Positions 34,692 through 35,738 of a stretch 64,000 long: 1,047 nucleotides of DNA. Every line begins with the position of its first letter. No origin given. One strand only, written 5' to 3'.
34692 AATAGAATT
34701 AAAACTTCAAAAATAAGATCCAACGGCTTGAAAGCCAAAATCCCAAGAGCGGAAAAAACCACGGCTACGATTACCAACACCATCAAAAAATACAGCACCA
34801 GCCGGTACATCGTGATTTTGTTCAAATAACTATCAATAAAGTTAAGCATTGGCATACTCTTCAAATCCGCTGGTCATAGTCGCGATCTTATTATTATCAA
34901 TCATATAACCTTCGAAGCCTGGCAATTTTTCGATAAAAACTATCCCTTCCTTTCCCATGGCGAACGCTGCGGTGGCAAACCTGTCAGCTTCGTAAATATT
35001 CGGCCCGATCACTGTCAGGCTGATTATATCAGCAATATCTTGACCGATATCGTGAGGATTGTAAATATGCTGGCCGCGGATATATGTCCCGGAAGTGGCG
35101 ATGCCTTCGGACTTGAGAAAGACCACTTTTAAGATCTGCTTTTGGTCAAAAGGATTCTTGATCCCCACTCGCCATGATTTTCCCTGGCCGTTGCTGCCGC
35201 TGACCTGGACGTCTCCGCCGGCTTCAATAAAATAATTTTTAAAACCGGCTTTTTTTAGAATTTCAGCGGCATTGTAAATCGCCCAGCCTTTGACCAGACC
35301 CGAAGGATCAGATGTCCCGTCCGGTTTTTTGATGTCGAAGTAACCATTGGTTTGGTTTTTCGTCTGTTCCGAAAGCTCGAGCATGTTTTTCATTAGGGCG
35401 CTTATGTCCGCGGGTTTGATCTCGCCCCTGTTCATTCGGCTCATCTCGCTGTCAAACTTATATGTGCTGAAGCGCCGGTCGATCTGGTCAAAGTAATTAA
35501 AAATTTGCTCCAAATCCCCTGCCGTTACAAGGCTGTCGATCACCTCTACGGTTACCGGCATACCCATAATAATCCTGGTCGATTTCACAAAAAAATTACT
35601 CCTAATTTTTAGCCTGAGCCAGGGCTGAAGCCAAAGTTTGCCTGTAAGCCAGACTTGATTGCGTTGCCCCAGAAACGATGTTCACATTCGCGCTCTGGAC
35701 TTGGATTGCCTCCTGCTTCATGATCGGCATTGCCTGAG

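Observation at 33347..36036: ApbE flavin transferase + secreted FMN-binding domain protein + membrane FAD/NAD oxidoreductase: candidate extracytoplasmic flavinylated electron-transfer module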

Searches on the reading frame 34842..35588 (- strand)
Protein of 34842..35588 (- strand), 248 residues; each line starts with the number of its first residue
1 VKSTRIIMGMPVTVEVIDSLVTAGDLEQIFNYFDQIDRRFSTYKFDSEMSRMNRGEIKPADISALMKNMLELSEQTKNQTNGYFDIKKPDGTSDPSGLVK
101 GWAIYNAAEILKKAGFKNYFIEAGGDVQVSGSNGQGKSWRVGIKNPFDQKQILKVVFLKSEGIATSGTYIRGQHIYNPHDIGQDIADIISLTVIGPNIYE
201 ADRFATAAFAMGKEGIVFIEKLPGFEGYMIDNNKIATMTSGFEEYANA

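Call 3: search_protein_families(library=pfam, proteins=[window:34842-35588:-], max_evalue=0.01)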
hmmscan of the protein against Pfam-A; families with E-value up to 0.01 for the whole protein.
window:34842-35588:- (248 aa): 1 family
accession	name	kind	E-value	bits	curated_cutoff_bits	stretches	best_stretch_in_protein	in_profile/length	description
PF02424.20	ApbE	-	1.6e-40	139.7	25.6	2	94-226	127-263/266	ApbE family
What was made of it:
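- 34842..35588 (-): Gene 2: compact, leaderless ApbE (FAD:protein FMN transferase), 248 aa. PF02424 at E 1.6e-40 (call 3).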

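Call 4: search_protein_families(library=ncbifam, proteins=[window:34842-35588:-], max_evalue=0.01)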
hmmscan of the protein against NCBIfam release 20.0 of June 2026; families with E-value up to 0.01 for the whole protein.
window:34842-35588:- (248 aa): 1 family
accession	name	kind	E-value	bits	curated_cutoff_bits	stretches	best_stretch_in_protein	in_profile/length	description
NF007774.0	PRK10461.1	equivalog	1.5e-23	83.2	498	2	89-233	177-330/351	FAD:protein FMN transferase ApbE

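Call 20: search_solved_structures(query=window:34842-35588:-, max_evalue=0.001, show_alignments=2)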
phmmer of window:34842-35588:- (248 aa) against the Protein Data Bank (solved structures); distinct sequences matched with E-value up to 0.001: 13.
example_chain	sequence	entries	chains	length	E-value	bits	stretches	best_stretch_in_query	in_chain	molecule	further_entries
4xgw_A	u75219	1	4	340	1e-21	80.7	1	81-232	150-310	FAD:protein FMN transferase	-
2o18_A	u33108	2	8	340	3.8e-21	78.9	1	81-232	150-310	Thiamine biosynthesis lipoprotein apbE | FAD:protein FMN transferase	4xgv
4xgx_A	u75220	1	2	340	6.9e-20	74.8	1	81-232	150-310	FAD:protein FMN transferase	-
6nxi_A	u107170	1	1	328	6.7e-19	71.5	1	89-246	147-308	FAD:protein FMN transferase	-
3pnd_A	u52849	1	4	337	5.3e-18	68.6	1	83-230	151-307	Thiamine biosynthesis lipoprotein ApbE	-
6nxj_A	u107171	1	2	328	1.1e-17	67.6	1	89-246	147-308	FAD:protein FMN transferase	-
5mgy_H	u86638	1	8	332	1e-14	57.8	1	96-244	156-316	FAD:protein FMN transferase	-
1vrm_A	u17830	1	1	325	2.1e-11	47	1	93-215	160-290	hypothetical protein TM1553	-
7esa_A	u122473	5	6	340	5.6e-11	45.6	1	75-243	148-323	FAD:protein FMN transferase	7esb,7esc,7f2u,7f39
4xdt_A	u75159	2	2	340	4.5e-07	32.8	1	125-241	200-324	FAD:protein FMN transferase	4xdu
4ifu_A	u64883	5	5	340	4.8e-06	29.5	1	125-241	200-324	FAD:protein FMN transferase | Thiamine biosynthesis lipoprotein ApbE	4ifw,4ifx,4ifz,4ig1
7mgt_A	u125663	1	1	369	5.5e-06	29.3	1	125-241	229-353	FAD:protein FMN transferase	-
4xdr_A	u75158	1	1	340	6.3e-05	25.8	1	125-241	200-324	FAD:protein FMN transferase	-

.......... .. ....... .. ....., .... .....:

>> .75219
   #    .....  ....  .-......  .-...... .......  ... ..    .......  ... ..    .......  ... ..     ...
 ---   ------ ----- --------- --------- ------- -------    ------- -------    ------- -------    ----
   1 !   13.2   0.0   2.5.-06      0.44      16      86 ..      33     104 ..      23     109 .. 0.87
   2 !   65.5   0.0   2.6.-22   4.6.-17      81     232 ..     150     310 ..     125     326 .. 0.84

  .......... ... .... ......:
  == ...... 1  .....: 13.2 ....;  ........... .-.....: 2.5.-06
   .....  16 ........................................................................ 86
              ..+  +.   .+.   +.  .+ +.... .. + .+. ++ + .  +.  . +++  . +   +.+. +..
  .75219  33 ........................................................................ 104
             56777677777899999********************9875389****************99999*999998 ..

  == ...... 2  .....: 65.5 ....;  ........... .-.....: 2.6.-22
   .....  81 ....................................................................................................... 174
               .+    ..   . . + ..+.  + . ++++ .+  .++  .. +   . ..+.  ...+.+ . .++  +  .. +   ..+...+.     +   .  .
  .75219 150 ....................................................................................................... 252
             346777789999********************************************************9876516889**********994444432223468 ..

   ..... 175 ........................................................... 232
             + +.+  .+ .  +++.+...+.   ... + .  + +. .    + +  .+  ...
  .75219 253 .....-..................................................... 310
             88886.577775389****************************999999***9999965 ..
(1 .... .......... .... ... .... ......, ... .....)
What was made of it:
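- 34842..35588 (-): About 45 residues corresponding to E. coli ApbE 105-149 are missing (call 20).
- K100 aligns with the position where T. pallidum-type enzymes have Lys and E. coli has Glu169 (call 20).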

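Call 39: find_homologous_proteins(query=window:34842-35588:-, max_evalue=0.00001)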
Query window:34842-35588:- (248 aa): 7870 proteins with E <= 0.00001 among 8000 candidates; the best 120 are listed.
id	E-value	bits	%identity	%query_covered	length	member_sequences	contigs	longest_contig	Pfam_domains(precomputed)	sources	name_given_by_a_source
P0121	4.0e-155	532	100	96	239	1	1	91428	PF02424.21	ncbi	ncbi:MAG: FAD:protein FMN transferase [Candidatus Doudnabacteria bacterium]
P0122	1.4e-106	373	64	99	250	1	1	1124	PF02424.21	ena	-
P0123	8.2e-106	371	65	100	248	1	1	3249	PF02424.21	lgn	-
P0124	1.2e-105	370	68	99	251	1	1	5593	PF02424.21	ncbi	-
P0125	6.1e-104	365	67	98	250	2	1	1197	PF02424.21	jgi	jgi:FAD:protein FMN transferase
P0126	6.1e-104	365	64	99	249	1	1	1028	PF02424.21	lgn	-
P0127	1.1e-102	361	64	99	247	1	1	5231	PF02424.21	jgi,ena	jgi:thiamine biosynthesis lipoprotein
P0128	1.1e-102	361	67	99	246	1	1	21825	PF02424.21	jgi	jgi:FAD:protein FMN transferase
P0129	1.4e-102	360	66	99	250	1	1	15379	PF02424.21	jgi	jgi:FAD:protein FMN transferase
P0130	2.9e-102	359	64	100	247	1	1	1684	PF02424.21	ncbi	-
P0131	3.1e-102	359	64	99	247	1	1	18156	PF02424.21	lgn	-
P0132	3.4e-102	359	63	99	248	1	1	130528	PF02424.21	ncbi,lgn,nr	ncbi:MAG TPA: FAD:protein FMN transferase [Candidatus Udaeobacter sp.]|nr:FAD:protein FMN transferas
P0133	4.1e-102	359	63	99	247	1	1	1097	PF02424.21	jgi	jgi:thiamine biosynthesis lipoprotein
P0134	9.6e-102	358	62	99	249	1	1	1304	PF02424.21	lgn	-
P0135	9.7e-102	357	67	95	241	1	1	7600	PF02424.21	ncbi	-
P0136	1.7e-101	357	66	99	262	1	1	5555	PF02424.21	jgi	jgi:thiamine biosynthesis lipoprotein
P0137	2.6e-101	356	64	99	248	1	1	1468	PF02424.21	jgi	jgi:thiamine biosynthesis lipoprotein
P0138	2.8e-101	356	63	99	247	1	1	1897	PF02424.21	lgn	-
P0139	4.1e-101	355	62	99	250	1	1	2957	PF02424.21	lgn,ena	-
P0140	5.4e-101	355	63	99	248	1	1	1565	PF02424.21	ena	-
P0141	7.4e-101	355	63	99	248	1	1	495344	PF02424.21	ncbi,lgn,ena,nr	ncbi:MAG: ApbE family lipoprotein [Parcubacteria group bacterium Gr01-1014_13]|nr:MAG: ApbE family l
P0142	7.7e-101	355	64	99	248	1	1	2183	PF02424.21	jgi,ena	-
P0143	8.6e-101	354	64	98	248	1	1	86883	PF02424.21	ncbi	-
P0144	8.7e-101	354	61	99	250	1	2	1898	PF02424.21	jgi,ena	-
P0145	1.5e-100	354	63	99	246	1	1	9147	PF02424.21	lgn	-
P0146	2.1e-100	353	63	100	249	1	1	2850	PF02424.21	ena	-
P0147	2.4e-100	353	62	99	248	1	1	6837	PF02424.21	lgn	-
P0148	2.6e-100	353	65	99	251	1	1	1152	PF02424.21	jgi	jgi:thiamine biosynthesis lipoprotein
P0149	2.6e-100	353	62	100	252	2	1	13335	PF02424.21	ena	-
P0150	4.4e-100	352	65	96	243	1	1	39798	PF02424.21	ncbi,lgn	-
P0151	5.0e-100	352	66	96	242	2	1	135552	PF02424.21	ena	-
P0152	5.0e-100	352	61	100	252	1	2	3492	PF02424.21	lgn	-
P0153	5.4e-100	352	62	99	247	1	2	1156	PF02424.21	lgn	-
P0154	8.4e-100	351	64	96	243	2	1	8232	PF02424.21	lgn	-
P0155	8.8e-100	351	61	99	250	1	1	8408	PF02424.21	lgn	-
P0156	1.2e-99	351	63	100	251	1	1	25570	PF02424.21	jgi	jgi:thiamine biosynthesis lipoprotein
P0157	1.3e-99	351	62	100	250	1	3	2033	PF02424.21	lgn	-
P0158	1.4e-99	350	63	99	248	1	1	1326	PF02424.21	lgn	-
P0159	1.5e-99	350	62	99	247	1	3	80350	PF02424.21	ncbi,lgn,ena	-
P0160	1.6e-99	350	63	99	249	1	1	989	PF02424.21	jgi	jgi:thiamine biosynthesis lipoprotein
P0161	1.7e-99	350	64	98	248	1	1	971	PF02424.21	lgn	-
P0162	1.8e-99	350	63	99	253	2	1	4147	PF02424.21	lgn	-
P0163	2.0e-99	350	63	100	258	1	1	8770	PF02424.21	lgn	-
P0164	2.3e-99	350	64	100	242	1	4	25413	PF02424.21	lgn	-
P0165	2.5e-99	350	65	97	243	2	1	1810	PF02424.21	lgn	-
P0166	2.9e-99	349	65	99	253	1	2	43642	PF02424.21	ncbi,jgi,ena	jgi:thiamine biosynthesis lipoprotein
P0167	4.1e-99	349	63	99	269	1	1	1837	PF02424.21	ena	-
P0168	4.2e-99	349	63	99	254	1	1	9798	PF02424.21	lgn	-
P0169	4.3e-99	349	62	99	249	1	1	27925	PF02424.21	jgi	jgi:FAD:protein FMN transferase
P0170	4.3e-99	349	62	100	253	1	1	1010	PF02424.21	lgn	-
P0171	5.0e-99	349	64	99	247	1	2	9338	PF02424.21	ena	-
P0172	5.1e-99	349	62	96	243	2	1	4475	PF02424.21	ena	-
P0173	5.4e-99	349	64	99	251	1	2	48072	PF02424.21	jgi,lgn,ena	-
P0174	5.9e-99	348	64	96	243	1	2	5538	PF02424.21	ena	-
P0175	7.1e-99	348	66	96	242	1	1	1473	PF02424.21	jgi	jgi:thiamine biosynthesis lipoprotein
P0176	7.2e-99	348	63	99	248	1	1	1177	PF02424.21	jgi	jgi:thiamine biosynthesis lipoprotein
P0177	7.3e-99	348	62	100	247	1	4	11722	PF02424.21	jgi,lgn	-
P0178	7.4e-99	348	65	99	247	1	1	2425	PF02424.21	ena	-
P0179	8.3e-99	348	63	99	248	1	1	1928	PF02424.21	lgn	-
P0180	8.3e-99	348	63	99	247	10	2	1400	PF02424.21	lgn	-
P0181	9.0e-99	348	61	99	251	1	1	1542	PF02424.21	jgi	jgi:thiamine biosynthesis lipoprotein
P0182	9.3e-99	348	62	99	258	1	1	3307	PF02424.21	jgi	jgi:FAD:protein FMN transferase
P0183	9.6e-99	348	63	100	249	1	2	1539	PF02424.21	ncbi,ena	-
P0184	1.1e-98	348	65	97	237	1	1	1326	PF02424.21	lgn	-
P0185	1.2e-98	347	64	99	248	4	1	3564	PF02424.21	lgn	-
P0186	1.2e-98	347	64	99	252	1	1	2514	PF02424.21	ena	-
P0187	1.3e-98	347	62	99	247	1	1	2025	PF02424.21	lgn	-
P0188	1.4e-98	347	64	99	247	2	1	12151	PF02424.21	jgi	jgi:thiamine biosynthesis lipoprotein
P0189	1.6e-98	347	62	99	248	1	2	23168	PF02424.21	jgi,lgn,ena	jgi:thiamine biosynthesis lipoprotein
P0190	1.6e-98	347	62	96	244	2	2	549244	PF02424.21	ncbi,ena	-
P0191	1.6e-98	347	62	99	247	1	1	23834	PF02424.21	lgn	-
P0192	1.7e-98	347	64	99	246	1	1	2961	PF02424.21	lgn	-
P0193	1.8e-98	347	62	99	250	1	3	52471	PF02424.21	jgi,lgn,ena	jgi:thiamine biosynthesis lipoprotein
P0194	1.8e-98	347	62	99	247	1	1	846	PF02424.21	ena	-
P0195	2.1e-98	347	63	99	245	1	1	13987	PF02424.21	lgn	-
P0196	2.1e-98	347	64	95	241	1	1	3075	PF02424.21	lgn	-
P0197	2.4e-98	346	62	99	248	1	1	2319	PF02424.21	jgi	jgi:thiamine biosynthesis lipoprotein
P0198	2.4e-98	346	62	99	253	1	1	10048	PF02424.21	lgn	-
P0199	2.6e-98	346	65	96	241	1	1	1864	PF02424.21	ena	-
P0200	2.6e-98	346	62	100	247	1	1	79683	PF02424.21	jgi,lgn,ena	-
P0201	2.8e-98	346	62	99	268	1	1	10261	PF02424.21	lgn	-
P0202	2.8e-98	346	64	99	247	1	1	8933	PF02424.21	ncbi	-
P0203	3.4e-98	346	65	99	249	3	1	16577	PF02424.21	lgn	-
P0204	3.4e-98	346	63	98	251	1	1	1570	PF02424.21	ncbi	-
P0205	3.6e-98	346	63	99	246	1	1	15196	PF02424.21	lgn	-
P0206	3.7e-98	346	62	99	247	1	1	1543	PF02424.21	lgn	-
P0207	3.8e-98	346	64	97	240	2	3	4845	PF02424.21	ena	-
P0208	3.9e-98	346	61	99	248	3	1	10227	PF02424.21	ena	-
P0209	3.9e-98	346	61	99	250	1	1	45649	PF02424.21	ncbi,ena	-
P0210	4.0e-98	346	61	100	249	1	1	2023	PF02424.21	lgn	-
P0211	4.3e-98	346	62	99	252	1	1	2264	PF02424.21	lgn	-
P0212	4.3e-98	346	65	96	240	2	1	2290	PF02424.21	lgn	-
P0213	4.4e-98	346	64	96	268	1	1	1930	PF02424.21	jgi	jgi:thiamine biosynthesis lipoprotein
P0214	5.0e-98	345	62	97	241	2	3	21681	PF02424.21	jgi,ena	-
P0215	5.7e-98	345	59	100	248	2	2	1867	PF02424.21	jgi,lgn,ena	-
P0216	6.4e-98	345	62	100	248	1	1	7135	PF02424.21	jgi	jgi:thiamine biosynthesis lipoprotein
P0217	6.8e-98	345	63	99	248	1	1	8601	PF02424.21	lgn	-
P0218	7.0e-98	345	63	99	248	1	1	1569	PF02424.21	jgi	jgi:FAD:protein FMN transferase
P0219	7.1e-98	345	63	100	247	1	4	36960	PF02424.21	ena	-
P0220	7.2e-98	345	62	99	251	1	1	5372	PF02424.21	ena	-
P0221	7.2e-98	345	60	99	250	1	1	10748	PF02424.21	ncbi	-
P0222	9.1e-98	344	61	96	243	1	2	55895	PF02424.21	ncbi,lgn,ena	-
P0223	9.3e-98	344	62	99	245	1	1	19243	PF02424.21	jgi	jgi:FAD:protein FMN transferase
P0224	9.4e-98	344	63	99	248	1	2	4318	PF02424.21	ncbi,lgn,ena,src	-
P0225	9.7e-98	344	61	100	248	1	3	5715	PF02424.21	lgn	-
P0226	1.0e-97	344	61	99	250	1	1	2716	PF02424.21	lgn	-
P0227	1.0e-97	344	61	100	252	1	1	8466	PF02424.21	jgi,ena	-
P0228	1.1e-97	344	63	99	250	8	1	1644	PF02424.21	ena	-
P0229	1.2e-97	344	62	99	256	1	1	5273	PF02424.21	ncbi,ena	-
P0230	1.3e-97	344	65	96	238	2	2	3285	PF02424.21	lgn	-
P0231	1.3e-97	344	63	100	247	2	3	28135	PF02424.21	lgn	-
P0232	1.3e-97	344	65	96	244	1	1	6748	PF02424.21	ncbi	-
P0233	1.3e-97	344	64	99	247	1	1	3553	PF02424.21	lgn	-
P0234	1.3e-97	344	60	99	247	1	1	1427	PF02424.21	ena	-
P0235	1.4e-97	344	62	99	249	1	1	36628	PF02424.21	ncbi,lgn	-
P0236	1.4e-97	344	62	99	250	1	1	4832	PF02424.21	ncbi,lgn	-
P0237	1.5e-97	344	64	96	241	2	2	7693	PF02424.21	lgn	-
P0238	1.5e-97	344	62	99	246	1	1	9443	PF02424.21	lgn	-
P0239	1.7e-97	344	62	99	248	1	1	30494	PF02424.21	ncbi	-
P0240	1.8e-97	344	60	99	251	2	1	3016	PF02424.21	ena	-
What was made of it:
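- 34842..35588 (-): P0121 is 100% identical and named FAD:protein FMN transferase, Candidatus Doudnabacteria (call 39).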

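Call 53: predict_structure(alignment_id=A3)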
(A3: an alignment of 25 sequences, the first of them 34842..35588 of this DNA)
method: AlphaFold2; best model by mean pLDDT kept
length: 248 residues; sequences in the alignment: 25
mean_pLDDT: 90.0   pTM: 0.88
mean pLDDT of the five models: 90.0, 89.7, 88.2, 85.4, 83.9
residues with pLDDT >= 90: 175; 70-90: 54; 50-70: 16; < 50: 3
segments of 3 or more residues with pLDDT < 50: none
pLDDT, mean of each block of 10 residues (from residue 1): 94 97 98 95 92 93 93 92 85 88 97 98 96 97 90 95 79 52 68 96 90 90 95 91 90
secondary structure, 60 per line:
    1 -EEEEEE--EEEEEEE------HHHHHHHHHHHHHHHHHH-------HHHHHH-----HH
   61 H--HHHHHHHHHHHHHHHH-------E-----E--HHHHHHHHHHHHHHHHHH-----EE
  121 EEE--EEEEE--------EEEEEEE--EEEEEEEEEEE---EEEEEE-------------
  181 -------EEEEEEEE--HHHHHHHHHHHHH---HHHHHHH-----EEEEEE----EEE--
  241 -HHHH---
elements in order: E2-7 E10-16 H23-40 H48-53 H64-79 H96-113 E119-123 E126-130 E139-145 E148-158 E162-167 E188-195 H198-210 H214-220 E226-231 E236-238 H242-245
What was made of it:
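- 34842..35588 (-): AF2 pLDDT 90 and pTM 0.88, with the first strand starting at residue 2 (call 53).
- On ApbE / Ftp FAD:protein FMN transferase (PF02424): The protein starts 7 residues before the first beta-strand (call 53).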

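Call 56: fold_search(model_id=the predicted structure, library=pdb)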
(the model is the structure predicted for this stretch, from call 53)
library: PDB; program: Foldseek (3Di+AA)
matches with E <= 10: 114; with E <= 0.001: 41
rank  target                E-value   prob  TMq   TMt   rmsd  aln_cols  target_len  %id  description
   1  7esb                  1.0e-18  1.00  0.83  0.66   4.5       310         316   19  FmnB complexed with ATP (released 2021-11-03)
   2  7esa                  2.6e-18  1.00  0.84  0.66   4.5       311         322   19  the complex structure of flavin transferase FmnB complexed with FAD (released 2021-11-03)
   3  7f2u_B                3.0e-18  1.00  0.84  0.66   4.0       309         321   19  FmnB complexed with ADP (released 2021-11-03)
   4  6nxi                  8.1e-18  1.00  0.82  0.67   4.5       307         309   21  Flavin Transferase ApbE from Vibrio cholerae (released 2019-03-13)
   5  7esc                  4.9e-17  1.00  0.87  0.68   4.1       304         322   20  FmnB complexed with AMP (released 2021-11-03)
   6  5mgy_E                1.4e-16  1.00  0.82  0.66   4.0       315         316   21  Crystal structure of Pseudomonas stutzeri flavinyl transferase ApbE, apo form (released 2016-12-14)
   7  6nxj_A                1.5e-16  1.00  0.79  0.65   5.2       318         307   20  Flavin Transferase ApbE from Vibrio cholerae, H257G mutant (released 2019-03-13)
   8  1vrm                  1.7e-16  1.00  0.84  0.68   4.8       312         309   19  Crystal structure of the apbe protein (tm1553) from thermotoga maritima msb8 at 1.58 A resolution (released 2005-03-22)
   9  5mgy_G                1.9e-16  1.00  0.83  0.70   3.1       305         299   20  Crystal structure of Pseudomonas stutzeri flavinyl transferase ApbE, apo form (released 2016-12-14)
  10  4ig1                  2.2e-16  1.00  0.85  0.65   3.9       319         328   18  Crystal structure of Treponema pallidum TP0796 Flavin trafficking protein, Mg(II)-AMP product bound form (released 2013-02-27)
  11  4xdr                  2.2e-16  1.00  0.84  0.64   3.9       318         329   18  Crystal structure of Treponema pallidum TP0796 Flavin trafficking protein, a bifunctional FMN transferase/FAD pyrophosph (released 2015-10-14)
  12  4ifu                  2.4e-16  1.00  0.84  0.64   4.2       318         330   18  Crystal structure of Treponema pallidum TP0796 Flavin trafficking protein, apo form (released 2013-02-27)
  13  3pnd_B                2.8e-16  1.00  0.79  0.64   5.5       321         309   21  FAD binding by ApbE protein from Salmonella enterica: a new class of FAD binding proteins (released 2011-01-05)
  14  4ifw                  3.3e-16  1.00  0.85  0.66   4.2       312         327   17  Crystal structure of Treponema pallidum TP0796 Flavin trafficking protein, ADP inhibited form (released 2013-02-27)
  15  6nxj_B                3.7e-16  1.00  0.82  0.71   2.9       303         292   20  Flavin Transferase ApbE from Vibrio cholerae, H257G mutant (released 2019-03-13)
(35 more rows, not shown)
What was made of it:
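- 34842..35588 (-): Foldseek matches every solved ApbE/Ftp/FmnB, with TM-score 0.77-0.87 on the query and 0.62-0.71 on the target (call 56).
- On ApbE / Ftp FAD:protein FMN transferase (PF02424): Foldseek E 1e-18 to 1e-14 against all solved ApbE/Ftp/FmnB, query TM-score 0.77-0.87 (call 56).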
